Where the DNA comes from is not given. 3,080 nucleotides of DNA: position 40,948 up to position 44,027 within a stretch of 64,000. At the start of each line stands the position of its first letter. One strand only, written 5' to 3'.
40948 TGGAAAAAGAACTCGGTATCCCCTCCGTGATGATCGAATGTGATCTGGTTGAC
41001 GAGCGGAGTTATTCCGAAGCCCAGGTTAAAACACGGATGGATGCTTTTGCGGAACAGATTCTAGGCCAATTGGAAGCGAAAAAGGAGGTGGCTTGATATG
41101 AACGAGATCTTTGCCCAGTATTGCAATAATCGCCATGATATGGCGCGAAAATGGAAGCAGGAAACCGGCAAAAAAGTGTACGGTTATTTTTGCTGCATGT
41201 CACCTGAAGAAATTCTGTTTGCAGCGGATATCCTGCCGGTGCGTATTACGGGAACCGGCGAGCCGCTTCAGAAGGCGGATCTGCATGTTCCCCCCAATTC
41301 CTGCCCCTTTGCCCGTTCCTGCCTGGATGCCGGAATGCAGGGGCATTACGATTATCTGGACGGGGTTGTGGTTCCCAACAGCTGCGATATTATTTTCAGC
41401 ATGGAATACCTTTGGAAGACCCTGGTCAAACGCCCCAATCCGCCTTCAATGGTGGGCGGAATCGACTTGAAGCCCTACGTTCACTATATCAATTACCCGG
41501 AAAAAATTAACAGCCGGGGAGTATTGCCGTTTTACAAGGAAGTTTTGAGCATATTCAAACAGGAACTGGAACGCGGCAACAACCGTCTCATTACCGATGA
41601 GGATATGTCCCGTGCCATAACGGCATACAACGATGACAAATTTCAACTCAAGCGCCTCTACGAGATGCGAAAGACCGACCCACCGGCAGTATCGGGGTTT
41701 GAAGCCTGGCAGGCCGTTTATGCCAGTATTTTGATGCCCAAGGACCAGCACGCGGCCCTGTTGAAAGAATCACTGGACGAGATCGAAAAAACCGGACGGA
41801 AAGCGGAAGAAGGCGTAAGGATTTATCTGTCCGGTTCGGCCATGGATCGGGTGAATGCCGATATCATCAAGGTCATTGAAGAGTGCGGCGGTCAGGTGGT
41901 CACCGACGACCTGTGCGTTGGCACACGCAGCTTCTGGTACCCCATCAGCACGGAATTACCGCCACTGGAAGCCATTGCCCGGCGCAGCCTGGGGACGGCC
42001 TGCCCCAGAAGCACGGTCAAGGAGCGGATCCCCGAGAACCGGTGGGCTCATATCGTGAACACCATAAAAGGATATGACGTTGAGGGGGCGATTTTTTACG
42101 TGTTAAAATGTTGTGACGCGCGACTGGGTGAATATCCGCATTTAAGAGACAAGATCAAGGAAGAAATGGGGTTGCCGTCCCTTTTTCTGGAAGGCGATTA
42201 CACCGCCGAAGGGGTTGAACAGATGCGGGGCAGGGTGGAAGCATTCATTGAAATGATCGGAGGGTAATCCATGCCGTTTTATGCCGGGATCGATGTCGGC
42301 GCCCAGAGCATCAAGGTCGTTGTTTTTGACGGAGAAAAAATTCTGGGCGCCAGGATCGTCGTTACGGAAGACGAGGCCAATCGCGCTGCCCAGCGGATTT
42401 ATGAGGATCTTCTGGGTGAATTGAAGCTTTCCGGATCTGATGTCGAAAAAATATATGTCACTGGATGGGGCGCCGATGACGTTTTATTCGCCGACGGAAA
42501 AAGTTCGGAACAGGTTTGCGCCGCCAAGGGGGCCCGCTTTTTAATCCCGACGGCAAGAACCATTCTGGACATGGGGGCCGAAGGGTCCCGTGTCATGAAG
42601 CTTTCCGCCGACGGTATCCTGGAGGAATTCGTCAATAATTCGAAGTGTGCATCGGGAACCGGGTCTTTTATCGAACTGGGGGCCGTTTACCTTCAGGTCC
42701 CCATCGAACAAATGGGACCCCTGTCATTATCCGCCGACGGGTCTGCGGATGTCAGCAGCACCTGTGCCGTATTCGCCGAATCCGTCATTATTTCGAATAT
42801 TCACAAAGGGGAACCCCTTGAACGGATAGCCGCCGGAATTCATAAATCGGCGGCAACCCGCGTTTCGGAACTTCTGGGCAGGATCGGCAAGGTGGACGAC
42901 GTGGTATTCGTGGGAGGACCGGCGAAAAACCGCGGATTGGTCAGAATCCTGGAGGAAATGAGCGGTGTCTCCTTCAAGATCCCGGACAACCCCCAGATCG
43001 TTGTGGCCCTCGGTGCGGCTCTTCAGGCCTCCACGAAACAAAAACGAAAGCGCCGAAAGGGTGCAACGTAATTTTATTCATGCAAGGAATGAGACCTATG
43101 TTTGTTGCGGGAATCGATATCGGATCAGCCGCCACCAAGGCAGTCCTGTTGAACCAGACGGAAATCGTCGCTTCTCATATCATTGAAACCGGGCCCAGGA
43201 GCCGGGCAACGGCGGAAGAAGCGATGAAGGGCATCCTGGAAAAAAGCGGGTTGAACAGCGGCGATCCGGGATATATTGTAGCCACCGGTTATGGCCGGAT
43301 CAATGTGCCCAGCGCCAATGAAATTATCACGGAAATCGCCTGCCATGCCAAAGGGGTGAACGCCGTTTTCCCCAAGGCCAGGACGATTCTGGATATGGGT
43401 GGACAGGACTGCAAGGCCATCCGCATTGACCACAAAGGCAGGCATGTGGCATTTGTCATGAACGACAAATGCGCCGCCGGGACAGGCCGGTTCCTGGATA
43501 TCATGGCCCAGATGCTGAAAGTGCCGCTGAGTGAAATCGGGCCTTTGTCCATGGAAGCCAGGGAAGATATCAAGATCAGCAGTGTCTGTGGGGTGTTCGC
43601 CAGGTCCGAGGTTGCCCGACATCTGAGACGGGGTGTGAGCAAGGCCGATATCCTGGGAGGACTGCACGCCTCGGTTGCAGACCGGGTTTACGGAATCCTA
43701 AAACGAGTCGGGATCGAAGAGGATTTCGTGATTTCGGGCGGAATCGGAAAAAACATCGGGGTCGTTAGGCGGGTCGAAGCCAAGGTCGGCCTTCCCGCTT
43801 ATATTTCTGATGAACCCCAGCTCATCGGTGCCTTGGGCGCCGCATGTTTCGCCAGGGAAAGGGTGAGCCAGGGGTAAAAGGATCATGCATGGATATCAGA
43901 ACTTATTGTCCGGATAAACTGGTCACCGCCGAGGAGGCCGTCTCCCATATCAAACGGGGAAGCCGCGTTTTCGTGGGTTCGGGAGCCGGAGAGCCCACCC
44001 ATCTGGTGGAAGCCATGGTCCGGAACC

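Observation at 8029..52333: About 45 kb sigma54-wired catabolic supercluster that I cannot map onto a characterised pathway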

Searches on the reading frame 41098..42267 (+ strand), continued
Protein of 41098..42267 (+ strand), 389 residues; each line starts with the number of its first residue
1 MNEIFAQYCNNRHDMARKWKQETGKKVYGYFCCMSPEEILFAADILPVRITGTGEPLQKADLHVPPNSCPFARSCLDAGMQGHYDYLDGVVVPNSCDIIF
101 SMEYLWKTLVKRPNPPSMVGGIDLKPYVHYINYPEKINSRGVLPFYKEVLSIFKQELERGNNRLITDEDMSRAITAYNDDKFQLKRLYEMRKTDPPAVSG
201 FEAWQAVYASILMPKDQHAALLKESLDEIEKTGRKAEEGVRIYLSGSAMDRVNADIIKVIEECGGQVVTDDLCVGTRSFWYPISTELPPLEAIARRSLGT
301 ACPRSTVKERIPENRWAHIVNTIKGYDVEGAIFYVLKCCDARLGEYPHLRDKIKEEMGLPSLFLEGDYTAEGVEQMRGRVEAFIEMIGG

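Call 58: search_protein_families(library=pfam, proteins=[L034:4536-6857:+, L034:6854-8218:+, L034:13553-14317:+, L034:14413-16395:+, L034:16873-19971:+, L055:6371-7222:+, L055:7340-8554:+, L055:11322-12644:+, L055:12658-13935:+, L055:16381-17199:+], max_evalue=0.00001)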
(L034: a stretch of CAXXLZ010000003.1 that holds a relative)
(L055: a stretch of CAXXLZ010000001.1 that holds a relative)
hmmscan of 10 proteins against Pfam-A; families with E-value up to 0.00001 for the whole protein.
L034:4536-6857:+ (773 aa): 6 families
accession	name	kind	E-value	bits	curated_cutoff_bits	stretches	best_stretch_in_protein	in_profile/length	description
PF02518.31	HATPase_c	-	1.9e-27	96.3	26.4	1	663-773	2-109/111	Histidine kinase-, DNA gyrase B-, and HSP90-like ATPase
PF00512.31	HisKA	-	8.6e-16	58.2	26.9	1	555-616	2-62/66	His Kinase A (phospho-acceptor) domain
PF13185.12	GAF_2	-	6.5e-15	56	28.6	1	95-250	2-136/136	GAF domain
PF13492.12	GAF_3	-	7.5e-13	49.5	27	1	97-251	2-129/129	GAF domain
PF01590.32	GAF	-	2.7e-12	47.8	22.4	1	97-249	2-133/133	GAF domain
PF08448.16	PAS_4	-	1.1e-06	29.2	23.1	1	435-540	3-109/110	PAS fold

L034:6854-8218:+ (454 aa): 6 families
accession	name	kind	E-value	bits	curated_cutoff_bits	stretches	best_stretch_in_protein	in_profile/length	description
PF00158.32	Sigma54_activat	-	1.2e-68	230.5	20.2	1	142-308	2-167/168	Sigma-54 interaction domain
PF00072.30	Response_reg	-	2.4e-30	105.4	30.2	1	4-109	2-107/111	Response regulator receiver domain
PF25601.1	AAA_lid_14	-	1.4e-29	102.2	27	1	314-392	1-79/87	AAA+ ATPase lid domain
PF14532.12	Sigma54_activ_2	-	4.4e-19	69.5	25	1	143-313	2-138/138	Sigma-54 interaction domain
PF02954.25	HTH_8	-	1.2e-11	44.6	22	1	412-451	2-41/42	Bacterial regulatory protein, Fis family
PF07728.20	AAA_5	-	1.5e-07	31.9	22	1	166-285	2-124/139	AAA domain (dynein-related subfamily)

L034:13553-14317:+ (254 aa): 4 families
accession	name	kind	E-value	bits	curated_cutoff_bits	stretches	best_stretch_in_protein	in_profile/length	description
PF00106.31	adh_short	-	7.9e-49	166.2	26.6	1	7-201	2-190/195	short chain dehydrogenase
PF13561.12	adh_short_C2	-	3e-41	142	27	1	14-225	3-209/236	Enoyl-(Acyl carrier protein) reductase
PF08659.16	KR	-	9.3e-12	45.7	22.6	1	7-167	2-156/180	KR domain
PF01370.27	Epimerase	-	9.3e-06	25.7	20.9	0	8-151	1-119/240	NAD dependent epimerase/dehydratase family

L034:14413-16395:+ (660 aa): 3 families
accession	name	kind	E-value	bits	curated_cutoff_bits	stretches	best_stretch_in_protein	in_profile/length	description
PF02776.23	TPP_enzyme_N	-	3.8e-22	78.7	26.8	1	42-147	5-111/119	Thiamine pyrophosphate enzyme, N-terminal TPP binding domain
PF00205.28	TPP_enzyme_M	-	1.9e-19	70.2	30.4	1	235-364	1-136/137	Thiamine pyrophosphate enzyme, central domain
PF02775.26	TPP_enzyme_C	-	1.2e-16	61.3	21.9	1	448-597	11-151/151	Thiamine pyrophosphate enzyme, C-terminal TPP binding domain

L034:16873-19971:+ (1032 aa): 4 families
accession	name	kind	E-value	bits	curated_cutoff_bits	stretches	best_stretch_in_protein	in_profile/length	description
PF14559.12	TPR_19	-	7.1e-09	36.3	25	0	840-893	4-57/68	Tetratricopeptide repeat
PF13432.12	TPR_16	-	8.9e-07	29.7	32.7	0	839-888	9-58/65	Tetratricopeptide repeat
PF07719.23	TPR_2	-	9.9e-07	28.9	27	0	870-893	10-33/34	Tetratricopeptide repeat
PF02310.24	B12-binding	-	4.4e-06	27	32.1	0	302-370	50-120/121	B12 binding domain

L055:6371-7222:+ (283 aa): 2 families
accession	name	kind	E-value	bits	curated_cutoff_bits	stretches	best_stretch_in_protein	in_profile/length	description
PF02737.24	3HCDH_N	-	7.7e-65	218.6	22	1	5-181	1-177/180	3-hydroxyacyl-CoA dehydrogenase, NAD binding domain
PF00725.27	3HCDH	-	1.7e-31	109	22.1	1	186-280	1-97/97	3-hydroxyacyl-CoA dehydrogenase, C-terminal domain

L055:7340-8554:+ (404 aa): 2 families
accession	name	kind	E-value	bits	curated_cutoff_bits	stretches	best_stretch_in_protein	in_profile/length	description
PF00108.29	Thiolase_N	-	3.1e-55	187.8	26.4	1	6-265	1-259/260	Thiolase, N-terminal domain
PF02803.24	Thiolase_C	-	9e-32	109.7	27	1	274-402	2-122/123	Thiolase, C-terminal domain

L055:11322-12644:+ (440 aa): 1 family
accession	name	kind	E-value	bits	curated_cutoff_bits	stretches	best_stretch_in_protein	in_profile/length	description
PF04015.17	DUF362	-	1e-37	130.6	24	1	37-244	1-200/200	Domain of unknown function (DUF362)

L055:12658-13935:+ (425 aa): 4 families
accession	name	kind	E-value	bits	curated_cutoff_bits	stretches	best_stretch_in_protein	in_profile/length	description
PF00108.29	Thiolase_N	-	5.7e-65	219.7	26.4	1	22-282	1-259/260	Thiolase, N-terminal domain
PF02803.24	Thiolase_C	-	8.8e-38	129.2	27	1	291-423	2-122/123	Thiolase, C-terminal domain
PF00109.32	ketoacyl-synt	-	1.2e-07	32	20.8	1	103-141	166-204/252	Beta-ketoacyl synthase, N-terminal domain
PF22691.2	Thiolase_C_1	-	5.3e-06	26.7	28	0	299-422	6-134/144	Thiolase C-terminal domain-like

L055:16381-17199:+ (272 aa): 1 family
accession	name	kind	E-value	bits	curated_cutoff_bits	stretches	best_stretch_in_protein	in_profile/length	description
PF01012.27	ETF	-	1.1e-33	117.1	26.7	1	48-223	11-177/181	Electron transfer flavoprotein domain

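Call 66: find_encoding_contigs(protein=P0144, flank=10000, max_places=2)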
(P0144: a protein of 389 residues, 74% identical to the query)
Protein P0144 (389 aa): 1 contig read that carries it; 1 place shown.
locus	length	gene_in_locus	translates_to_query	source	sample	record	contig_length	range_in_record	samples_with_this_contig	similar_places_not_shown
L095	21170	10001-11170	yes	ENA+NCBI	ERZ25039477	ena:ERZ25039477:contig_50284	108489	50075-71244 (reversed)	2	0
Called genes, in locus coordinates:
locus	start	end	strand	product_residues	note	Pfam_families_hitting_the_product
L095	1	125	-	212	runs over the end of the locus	PF00027:cNMP_binding, PF13545:HTH_Crp_2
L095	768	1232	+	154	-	-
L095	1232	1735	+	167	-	-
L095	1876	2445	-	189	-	PF02525:Flavodoxin_2, PF03358:FMN_red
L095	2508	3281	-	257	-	PF00753:Lactamase_B, PF23023:Anti-Pycsar_Apyc1 (weak)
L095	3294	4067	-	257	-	PF00106:adh_short, PF08659:KR, PF13561:adh_short_C2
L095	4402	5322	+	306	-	PF08240:ADH_N, PF16912:Glu_dehyd_C, PF00107:ADH_zinc_N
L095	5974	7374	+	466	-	PF11794:HpaB_N, PF03241:HpaB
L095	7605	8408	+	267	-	PF00106:adh_short, PF08659:KR, PF13561:adh_short_C2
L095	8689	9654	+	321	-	PF06050:HGD-D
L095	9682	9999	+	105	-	PF06050:HGD-D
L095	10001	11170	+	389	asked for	PF06050:HGD-D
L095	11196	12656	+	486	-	PF01869:BcrAD_BadFG, PF02782:FGGY_C (weak), PF01869:BcrAD_BadFG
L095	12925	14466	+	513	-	PF00501:AMP-binding, PF13193:AMP-binding_C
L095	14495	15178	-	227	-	-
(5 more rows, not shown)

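Call 80: list_cluster_members(proteins=[P0203, P0208, P0216, P0217, P0218, P0219, P0220, P0221, P0201, P0198])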
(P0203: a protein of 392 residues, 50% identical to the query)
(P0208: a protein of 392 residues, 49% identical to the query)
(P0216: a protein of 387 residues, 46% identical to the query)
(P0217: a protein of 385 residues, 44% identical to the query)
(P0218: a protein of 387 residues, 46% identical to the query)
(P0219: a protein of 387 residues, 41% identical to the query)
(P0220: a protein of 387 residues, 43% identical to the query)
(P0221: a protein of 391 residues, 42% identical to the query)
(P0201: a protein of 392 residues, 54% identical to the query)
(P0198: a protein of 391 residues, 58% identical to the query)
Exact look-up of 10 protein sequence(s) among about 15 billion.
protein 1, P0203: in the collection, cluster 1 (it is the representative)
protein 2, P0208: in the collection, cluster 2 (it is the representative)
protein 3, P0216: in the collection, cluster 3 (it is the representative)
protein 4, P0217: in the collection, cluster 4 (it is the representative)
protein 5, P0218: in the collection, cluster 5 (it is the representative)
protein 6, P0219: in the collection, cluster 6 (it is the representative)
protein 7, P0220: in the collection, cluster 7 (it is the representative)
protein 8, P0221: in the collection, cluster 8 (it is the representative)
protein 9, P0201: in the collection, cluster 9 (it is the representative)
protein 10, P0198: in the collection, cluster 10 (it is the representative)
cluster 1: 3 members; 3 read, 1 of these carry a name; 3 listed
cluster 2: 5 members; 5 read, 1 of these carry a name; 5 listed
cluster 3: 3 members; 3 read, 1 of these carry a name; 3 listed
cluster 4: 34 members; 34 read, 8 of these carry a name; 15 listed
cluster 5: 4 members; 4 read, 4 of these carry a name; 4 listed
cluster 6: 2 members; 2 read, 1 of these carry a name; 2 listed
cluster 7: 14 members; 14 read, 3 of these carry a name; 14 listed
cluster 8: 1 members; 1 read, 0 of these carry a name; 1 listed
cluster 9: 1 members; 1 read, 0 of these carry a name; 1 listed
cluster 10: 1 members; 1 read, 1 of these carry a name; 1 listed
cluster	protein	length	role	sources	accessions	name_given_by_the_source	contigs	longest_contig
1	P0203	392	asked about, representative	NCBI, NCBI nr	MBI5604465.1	MAG: 2-hydroxyacyl-CoA dehydratase [Deltaproteobacteria bacterium] | 2-hydroxyacyl-CoA dehydratase [Deltaproteobacteria bacterium]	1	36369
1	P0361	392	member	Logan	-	-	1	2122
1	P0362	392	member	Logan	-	-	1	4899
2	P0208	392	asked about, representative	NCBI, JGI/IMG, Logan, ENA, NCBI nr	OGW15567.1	MAG: hypothetical protein A3G93_00485 [Nitrospinae bacterium RIFCSPLOWO2_12_FULL_45_22]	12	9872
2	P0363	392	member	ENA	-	-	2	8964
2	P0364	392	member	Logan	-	-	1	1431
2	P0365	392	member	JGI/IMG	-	-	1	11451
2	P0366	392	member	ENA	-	-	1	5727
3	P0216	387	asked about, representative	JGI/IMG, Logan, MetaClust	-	\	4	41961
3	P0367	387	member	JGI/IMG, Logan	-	-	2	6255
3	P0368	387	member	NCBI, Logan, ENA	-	-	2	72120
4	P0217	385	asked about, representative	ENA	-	-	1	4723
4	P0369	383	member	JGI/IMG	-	benzoyl-CoA reductase/2-hydroxyglutaryl-CoA dehydratase subunit BcrC/BadD/HgdB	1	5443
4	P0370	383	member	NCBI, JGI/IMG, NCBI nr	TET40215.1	MAG: 2-hydroxyacyl-CoA dehydratase [Dehalococcoidia bacterium]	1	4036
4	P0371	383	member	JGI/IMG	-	benzoyl-CoA reductase/2-hydroxyglutaryl-CoA dehydratase subunit BcrC/BadD/HgdB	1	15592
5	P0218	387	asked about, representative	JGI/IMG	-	benzoyl-CoA reductase/2-hydroxyglutaryl-CoA dehydratase subunit BcrC/BadD/HgdB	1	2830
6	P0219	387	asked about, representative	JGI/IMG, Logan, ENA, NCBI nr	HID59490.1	2-hydroxyacyl-CoA dehydratase [Desulfobacterales bacterium]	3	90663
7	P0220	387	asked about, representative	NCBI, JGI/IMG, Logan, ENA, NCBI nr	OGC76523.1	MAG: hypothetical protein A2Z27_05050 [candidate division Zixibacteria bacterium ...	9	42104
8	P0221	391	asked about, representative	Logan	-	-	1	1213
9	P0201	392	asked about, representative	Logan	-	-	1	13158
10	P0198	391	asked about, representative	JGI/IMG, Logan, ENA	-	benzoyl-CoA reductase subunit C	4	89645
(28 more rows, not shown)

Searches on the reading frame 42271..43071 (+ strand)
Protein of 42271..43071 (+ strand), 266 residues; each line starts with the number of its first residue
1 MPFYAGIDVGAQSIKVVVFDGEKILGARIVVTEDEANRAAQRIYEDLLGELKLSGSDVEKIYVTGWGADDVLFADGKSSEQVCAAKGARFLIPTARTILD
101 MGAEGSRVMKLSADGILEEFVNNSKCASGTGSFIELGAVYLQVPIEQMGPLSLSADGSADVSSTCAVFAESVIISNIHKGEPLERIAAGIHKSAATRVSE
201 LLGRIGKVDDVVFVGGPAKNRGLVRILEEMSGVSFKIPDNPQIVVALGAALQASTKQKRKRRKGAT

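Call 4: search_protein_families(library=pfam, proteins=[window:42271-43071:+])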
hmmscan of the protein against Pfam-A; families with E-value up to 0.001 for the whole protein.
window:42271-43071:+ (266 aa): 3 families
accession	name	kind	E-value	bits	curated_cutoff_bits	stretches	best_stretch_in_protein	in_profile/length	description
PF01869.26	BcrAD_BadFG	-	3.9e-46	158.2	31.5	1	6-253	2-271/271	BadF/BadG/BcrA/BcrD ATPase family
PF06723.19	MreB_Mbl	-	3.5e-05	23.2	27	0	181-257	248-323/327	MreB/Mbl protein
PF02782.22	FGGY_C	-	0.00065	20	27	0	174-254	111-195/198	FGGY family of carbohydrate kinases, C-terminal domain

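Call 6: search_protein_families(library=ncbifam, proteins=[window:42271-43071:+], max_evalue=0.00001)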
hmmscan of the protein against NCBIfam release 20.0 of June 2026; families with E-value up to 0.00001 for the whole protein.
window:42271-43071:+ (266 aa): 6 families
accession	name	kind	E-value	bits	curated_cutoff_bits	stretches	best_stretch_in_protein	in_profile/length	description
TIGR00241.1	CoA_E_activ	domain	6.8e-62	209.2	125.4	1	5-251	3-247/248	acyl-CoA dehydratase activase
TIGR02261.1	benz_CoA_red_D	equivalog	1.9e-39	135.4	312.85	1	5-230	4-234/262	benzoyl-CoA reductase subunit D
TIGR03192.1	benz_CoA_bzdQ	equivalog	1.6e-34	119.7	380.2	1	5-256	35-289/293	benzoyl-CoA reductase, bzd-type, subunit Q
TIGR02259.1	benz_CoA_red_A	equivalog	3.6e-28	98.5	578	1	57-230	227-404/432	benzoyl-CoA reductase subunit A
TIGR03286.1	methan_mark_15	hypoth_equivalog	3.1e-27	95.6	455.75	1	5-254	147-402/404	methanogenesis marker 15 protein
NF009842.0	PRK13317.1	equivalog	9.7e-07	28.4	234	0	192-257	207-276/277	type II pantothenate kinase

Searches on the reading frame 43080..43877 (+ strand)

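Call 5: search_protein_families(library=pfam, proteins=[window:43080-43877:+])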
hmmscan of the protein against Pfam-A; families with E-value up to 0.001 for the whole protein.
window:43080-43877:+ (265 aa): 1 family
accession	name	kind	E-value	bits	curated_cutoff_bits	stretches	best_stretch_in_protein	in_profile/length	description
PF01869.26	BcrAD_BadFG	-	3.7e-59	200.9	31.5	1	11-258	2-271/271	BadF/BadG/BcrA/BcrD ATPase family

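Call 7: search_protein_families(library=ncbifam, proteins=[window:43080-43877:+], max_evalue=0.00001)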
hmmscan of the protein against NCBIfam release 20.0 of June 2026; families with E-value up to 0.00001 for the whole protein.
window:43080-43877:+ (265 aa): 5 families
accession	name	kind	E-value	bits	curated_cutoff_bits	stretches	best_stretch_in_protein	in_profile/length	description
TIGR00241.1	CoA_E_activ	domain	9.9e-71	238.1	125.4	1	9-255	2-246/248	acyl-CoA dehydratase activase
TIGR03192.1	benz_CoA_bzdQ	equivalog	1.4e-70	238.1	380.2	1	9-258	34-286/293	benzoyl-CoA reductase, bzd-type, subunit Q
TIGR02259.1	benz_CoA_red_A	equivalog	1.5e-49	169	578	1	63-257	230-431/432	benzoyl-CoA reductase subunit A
TIGR02261.1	benz_CoA_red_D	equivalog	1.4e-38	132.6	312.85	1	9-256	3-260/262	benzoyl-CoA reductase subunit D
TIGR03286.1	methan_mark_15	hypoth_equivalog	3.8e-34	118.3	455.75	1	9-258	146-401/404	methanogenesis marker 15 protein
